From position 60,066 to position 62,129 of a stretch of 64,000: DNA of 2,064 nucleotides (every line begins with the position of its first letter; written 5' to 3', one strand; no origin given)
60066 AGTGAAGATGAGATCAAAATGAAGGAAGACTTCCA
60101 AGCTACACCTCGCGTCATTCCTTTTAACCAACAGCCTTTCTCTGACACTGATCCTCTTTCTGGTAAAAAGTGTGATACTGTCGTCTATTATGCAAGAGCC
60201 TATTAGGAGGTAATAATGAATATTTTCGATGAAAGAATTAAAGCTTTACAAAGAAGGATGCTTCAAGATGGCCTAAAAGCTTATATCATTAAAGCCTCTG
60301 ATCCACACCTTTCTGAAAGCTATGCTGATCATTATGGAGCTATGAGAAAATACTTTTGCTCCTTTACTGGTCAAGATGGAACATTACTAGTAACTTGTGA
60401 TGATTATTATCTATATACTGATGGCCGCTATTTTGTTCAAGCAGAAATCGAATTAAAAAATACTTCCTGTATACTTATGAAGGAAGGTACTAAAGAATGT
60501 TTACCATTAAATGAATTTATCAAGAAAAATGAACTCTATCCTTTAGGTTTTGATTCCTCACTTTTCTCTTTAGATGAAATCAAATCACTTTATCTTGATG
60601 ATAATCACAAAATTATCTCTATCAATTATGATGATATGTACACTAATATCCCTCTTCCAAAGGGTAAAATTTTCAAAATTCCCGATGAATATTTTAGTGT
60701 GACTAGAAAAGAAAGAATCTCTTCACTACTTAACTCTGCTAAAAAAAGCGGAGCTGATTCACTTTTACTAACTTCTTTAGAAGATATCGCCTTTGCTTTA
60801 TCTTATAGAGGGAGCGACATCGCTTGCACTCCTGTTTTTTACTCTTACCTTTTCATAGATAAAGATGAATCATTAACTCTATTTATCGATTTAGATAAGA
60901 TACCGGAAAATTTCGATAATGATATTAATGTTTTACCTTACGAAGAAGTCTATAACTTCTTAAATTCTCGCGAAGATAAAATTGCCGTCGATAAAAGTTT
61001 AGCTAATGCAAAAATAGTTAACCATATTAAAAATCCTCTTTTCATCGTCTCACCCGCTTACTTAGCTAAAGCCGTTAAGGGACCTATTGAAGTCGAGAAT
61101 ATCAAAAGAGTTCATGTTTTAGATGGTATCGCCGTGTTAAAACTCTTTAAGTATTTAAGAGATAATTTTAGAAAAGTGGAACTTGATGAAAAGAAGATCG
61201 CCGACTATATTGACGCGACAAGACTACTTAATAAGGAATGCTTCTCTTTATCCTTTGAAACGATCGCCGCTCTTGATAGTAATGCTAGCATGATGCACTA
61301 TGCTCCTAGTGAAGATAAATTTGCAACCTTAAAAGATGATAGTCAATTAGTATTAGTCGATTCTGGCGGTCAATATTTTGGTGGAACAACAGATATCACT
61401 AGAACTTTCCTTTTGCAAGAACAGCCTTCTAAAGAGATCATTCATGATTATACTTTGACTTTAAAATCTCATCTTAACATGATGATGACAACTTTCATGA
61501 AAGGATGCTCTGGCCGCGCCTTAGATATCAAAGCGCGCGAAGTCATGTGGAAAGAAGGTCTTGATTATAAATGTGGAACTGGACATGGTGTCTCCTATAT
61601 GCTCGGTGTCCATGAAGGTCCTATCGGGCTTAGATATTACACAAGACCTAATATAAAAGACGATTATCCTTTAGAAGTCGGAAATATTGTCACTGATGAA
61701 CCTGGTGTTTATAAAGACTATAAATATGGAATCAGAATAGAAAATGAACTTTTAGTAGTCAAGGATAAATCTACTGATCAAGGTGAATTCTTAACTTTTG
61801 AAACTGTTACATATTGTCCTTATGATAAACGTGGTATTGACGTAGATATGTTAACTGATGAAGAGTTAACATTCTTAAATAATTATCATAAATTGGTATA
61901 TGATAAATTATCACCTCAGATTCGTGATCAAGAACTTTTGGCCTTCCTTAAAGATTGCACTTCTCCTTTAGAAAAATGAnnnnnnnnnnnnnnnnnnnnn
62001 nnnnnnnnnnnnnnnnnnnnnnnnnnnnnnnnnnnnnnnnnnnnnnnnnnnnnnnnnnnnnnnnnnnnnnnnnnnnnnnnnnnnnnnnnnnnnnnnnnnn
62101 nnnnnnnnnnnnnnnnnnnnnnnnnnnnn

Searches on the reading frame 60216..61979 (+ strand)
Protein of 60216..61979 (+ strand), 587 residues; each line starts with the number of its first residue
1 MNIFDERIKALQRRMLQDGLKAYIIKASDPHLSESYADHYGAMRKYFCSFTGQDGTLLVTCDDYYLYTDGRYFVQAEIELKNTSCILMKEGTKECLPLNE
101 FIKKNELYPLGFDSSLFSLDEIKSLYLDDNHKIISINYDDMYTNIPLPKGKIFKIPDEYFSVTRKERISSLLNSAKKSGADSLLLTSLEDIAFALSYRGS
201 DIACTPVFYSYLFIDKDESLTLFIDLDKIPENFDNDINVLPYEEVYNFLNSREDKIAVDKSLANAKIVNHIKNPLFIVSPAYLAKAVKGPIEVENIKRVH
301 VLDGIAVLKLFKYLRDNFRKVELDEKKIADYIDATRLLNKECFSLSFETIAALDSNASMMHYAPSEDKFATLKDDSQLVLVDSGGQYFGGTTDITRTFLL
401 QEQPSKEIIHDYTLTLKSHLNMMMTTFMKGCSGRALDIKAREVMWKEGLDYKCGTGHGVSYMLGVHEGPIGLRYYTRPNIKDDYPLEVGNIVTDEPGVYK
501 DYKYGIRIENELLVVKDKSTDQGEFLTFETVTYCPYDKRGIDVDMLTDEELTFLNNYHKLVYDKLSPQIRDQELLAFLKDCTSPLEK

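Call 74: search_protein_families(library=pfam, proteins=[window:60216-61979:+], max_evalue=0.00001)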
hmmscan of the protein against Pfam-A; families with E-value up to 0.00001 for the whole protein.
window:60216-61979:+ (587 aa): 4 families
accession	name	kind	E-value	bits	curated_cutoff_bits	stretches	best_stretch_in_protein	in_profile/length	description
PF00557.29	Peptidase_M24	-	3e-39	135.4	23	1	294-515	1-207/208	Metallopeptidase family M24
PF16189.11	Creatinase_N_2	-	3.9e-30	105.4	29.7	1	147-292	5-161/161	Creatinase/Prolidase N-terminal domain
PF16188.10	Peptidase_M24_C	-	3.2e-22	78.7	28.9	1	524-585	1-63/63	C-terminal region of peptidase_M24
PF01321.24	Creatinase_N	-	6e-14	53.1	22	1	7-125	1-106/128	Creatinase/Prolidase N-terminal domain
